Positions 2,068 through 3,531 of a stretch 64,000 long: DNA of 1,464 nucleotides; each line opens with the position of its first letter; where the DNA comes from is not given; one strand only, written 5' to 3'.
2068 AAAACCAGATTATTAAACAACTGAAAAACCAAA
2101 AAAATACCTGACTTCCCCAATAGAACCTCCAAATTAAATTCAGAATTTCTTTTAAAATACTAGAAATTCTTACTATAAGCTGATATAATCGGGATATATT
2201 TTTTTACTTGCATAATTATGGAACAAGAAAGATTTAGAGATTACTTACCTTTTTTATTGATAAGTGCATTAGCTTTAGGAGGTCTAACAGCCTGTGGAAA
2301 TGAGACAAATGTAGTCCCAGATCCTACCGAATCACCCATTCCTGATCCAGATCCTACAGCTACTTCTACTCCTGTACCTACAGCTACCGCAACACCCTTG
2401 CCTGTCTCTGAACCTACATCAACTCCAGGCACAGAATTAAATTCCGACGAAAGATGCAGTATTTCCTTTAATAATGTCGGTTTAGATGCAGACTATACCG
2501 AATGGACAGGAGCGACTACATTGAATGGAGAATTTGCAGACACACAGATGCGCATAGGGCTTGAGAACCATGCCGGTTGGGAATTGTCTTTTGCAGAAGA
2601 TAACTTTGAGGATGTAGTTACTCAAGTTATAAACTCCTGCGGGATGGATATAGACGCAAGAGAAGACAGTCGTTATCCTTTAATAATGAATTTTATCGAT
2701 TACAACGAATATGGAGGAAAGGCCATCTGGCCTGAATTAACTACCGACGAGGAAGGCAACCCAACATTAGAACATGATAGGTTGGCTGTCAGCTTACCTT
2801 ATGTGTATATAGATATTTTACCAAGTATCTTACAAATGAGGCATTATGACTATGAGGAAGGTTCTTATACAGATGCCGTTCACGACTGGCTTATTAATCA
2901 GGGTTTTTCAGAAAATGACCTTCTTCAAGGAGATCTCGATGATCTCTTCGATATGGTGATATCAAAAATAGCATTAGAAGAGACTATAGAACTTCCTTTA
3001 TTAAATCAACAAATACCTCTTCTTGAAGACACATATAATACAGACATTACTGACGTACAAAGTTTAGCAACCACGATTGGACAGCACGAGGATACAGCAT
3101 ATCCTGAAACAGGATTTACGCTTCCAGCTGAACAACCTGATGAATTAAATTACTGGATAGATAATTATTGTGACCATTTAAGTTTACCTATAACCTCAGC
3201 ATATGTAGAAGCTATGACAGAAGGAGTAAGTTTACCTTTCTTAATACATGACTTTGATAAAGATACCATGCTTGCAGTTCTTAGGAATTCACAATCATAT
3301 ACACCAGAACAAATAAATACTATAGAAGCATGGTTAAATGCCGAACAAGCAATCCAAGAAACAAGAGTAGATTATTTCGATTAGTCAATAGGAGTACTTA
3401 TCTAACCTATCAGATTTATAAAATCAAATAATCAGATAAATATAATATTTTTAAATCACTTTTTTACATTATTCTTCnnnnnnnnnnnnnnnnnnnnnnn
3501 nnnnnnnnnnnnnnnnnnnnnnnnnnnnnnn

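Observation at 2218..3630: Near-identical ~150-nt 5' module on two otherwise unrelated lipoprotein genes (recombination breakpoint)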

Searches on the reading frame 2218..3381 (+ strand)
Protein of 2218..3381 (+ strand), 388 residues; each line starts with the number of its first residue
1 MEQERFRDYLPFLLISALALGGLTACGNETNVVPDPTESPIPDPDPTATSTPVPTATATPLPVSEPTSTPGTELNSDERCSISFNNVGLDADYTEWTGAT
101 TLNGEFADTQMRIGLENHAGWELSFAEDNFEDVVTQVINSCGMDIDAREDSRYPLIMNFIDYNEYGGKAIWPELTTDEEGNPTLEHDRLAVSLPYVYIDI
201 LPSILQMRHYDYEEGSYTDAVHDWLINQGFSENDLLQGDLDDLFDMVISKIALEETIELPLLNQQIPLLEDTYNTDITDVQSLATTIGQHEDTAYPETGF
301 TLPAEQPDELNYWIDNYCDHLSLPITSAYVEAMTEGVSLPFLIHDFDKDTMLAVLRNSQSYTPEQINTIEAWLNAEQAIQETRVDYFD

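Call 9: search_protein_families(library=pfam, proteins=[window:2218-3381:+], max_evalue=0.1)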
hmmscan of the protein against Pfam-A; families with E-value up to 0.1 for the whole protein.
window:2218-3381:+ (388 aa): 1 family
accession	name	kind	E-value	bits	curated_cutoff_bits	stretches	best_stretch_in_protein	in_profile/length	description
PF04320.19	YggL_50S_bp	-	0.034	15.5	27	0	297-385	14-95/102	YggL 50S ribosome-binding protein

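Call 11: find_homologous_proteins(query=window:2218-3381:+, max_evalue=0.001)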
Query window:2218-3381:+ (388 aa): 3 proteins with E <= 0.001 among 8000 candidates.
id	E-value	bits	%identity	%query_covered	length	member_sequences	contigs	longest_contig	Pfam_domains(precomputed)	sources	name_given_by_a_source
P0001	2.1e-261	885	100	100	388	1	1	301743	-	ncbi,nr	ncbi:hypothetical protein GF362_04220 [Candidatus Dojkabacteria bacterium]|nr:hypothetical protein [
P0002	6.4e-23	100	89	15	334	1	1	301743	-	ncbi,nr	ncbi:hypothetical protein GF362_04225 [Candidatus Dojkabacteria bacterium]|nr:hypothetical protein [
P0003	4.1e-4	38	41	17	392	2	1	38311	-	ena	-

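Call 15: find_encoding_contigs(protein=P0001, flank=10000, max_places=6)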
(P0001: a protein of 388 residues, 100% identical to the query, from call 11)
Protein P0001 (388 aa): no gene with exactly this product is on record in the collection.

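Call 20: search_protein_families(library=ncbifam, proteins=[window:2218-3381:+], max_evalue=1)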
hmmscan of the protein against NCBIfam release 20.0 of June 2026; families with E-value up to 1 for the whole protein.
window:2218-3381:+ (388 aa): 5 families
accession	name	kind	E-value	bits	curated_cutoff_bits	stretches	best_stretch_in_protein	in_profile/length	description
NF033186.1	internalin_K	exception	0.00017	20.2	1100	1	28-84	507-561/604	class 1 internalin InlK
NF053526.1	Myco_lipo_LppK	equivalog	0.027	14.4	125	1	17-65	14-59/167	lipoprotein LppK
NF037973.1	metallo_SslE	exception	0.04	11.2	3000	1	29-80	51-102/1519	lipoprotein metalloprotease SslE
NF052345.1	S_layer_anammox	exception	0.054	10.8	1400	1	37-134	1279-1378/1596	Kustd1514 family S-layer glycoprotein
NF033845.1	MSCRAMM_ClfB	exception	0.14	10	999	1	21-78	531-588/871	MSCRAMM family adhesin clumping factor ClfB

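Call 36: predict_structure(protein=window:2218-3381:+)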
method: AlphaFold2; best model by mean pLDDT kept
length: 388 residues; sequences in the alignment: 1
mean_pLDDT: 38.1   pTM: 0.22
mean pLDDT of the five models: 38.1, 32.4, 31.0, 30.4, 29.0
residues with pLDDT >= 90: 0; 70-90: 4; 50-70: 44; < 50: 340
segments of 3 or more residues with pLDDT < 50: 1-14, 16-221, 240-346, 378-380, 382-388
pLDDT, mean of each block of 10 residues (from residue 1): 45 44 36 39 43 33 28 34 34 31 35 35 34 48 35 31 31 40 35 30 40 41 55 57 45 32 26 28 28 30 33 34 29 32 45 56 62 55 35
secondary structure, 60 per line:
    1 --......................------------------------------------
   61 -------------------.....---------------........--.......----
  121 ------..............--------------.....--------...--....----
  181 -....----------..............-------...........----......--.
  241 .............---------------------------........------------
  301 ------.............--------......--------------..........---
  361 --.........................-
elements in order: H3-24 E80-84 E100-107 E110-116 H127-140 E155-159 E168-170 E173-176 E182-185 H196-209 H217-227 H232-237 H240-253 H281-288 H307-319 H328-333 H348-357 H363-387

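Call 54: list_cluster_members(proteins=[P0001, P0002, P0006, P0004, P0005])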
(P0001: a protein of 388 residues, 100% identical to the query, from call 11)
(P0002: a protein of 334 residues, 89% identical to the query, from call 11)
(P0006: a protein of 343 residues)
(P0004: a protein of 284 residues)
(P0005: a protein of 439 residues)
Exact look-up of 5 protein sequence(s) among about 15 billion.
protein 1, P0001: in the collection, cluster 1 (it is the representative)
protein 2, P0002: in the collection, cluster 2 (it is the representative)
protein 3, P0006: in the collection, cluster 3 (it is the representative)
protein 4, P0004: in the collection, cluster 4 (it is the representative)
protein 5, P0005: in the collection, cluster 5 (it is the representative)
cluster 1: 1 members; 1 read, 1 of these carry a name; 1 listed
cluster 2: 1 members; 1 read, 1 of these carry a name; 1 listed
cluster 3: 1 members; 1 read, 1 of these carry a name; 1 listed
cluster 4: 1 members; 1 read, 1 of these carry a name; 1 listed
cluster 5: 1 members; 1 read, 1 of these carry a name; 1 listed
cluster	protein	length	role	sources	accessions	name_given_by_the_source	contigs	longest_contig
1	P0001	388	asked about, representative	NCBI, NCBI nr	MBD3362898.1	hypothetical protein GF362_04220 [Candidatus Dojkabacteria bacterium] | hypothetical protein [Candidatus Dojkabacteria bacterium]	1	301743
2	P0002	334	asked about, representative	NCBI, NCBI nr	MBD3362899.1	hypothetical protein GF362_04225 [Candidatus Dojkabacteria bacterium] | hypothetical protein [Candidatus Dojkabacteria bacterium]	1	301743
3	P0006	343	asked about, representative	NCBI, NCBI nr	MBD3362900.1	hypothetical protein GF362_04230 [Candidatus Dojkabacteria bacterium] | hypothetical protein [Candidatus Dojkabacteria bacterium]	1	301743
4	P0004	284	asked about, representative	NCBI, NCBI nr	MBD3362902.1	hypothetical protein GF362_04240 [Candidatus Dojkabacteria bacterium] | hypothetical protein [Candidatus Dojkabacteria bacterium]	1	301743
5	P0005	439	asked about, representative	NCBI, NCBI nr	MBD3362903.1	hypothetical protein GF362_04245 [Candidatus Dojkabacteria bacterium] | hypothetical protein [Candidatus Dojkabacteria bacterium]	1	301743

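Call 66: search_solved_structures(query=window:2218-3381:+, max_evalue=1)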
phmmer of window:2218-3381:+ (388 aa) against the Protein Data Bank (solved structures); distinct sequences matched with E-value up to 1: 3.
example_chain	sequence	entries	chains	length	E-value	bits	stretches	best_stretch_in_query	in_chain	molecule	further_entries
7q5q_B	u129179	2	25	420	0.069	15.5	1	37-89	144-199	Dihydrolipoyllysine-residue succinyltransferase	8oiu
9cca_A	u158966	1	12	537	0.089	15.2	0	36-130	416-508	Circumsporozoite protein,Pyridoxal 5'-phosphate synthase subunit Pdx1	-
9cca_G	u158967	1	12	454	0.12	14.8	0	40-130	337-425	Circumsporozoite protein,Pyridoxal 5'-phosphate synthase subunit PDX2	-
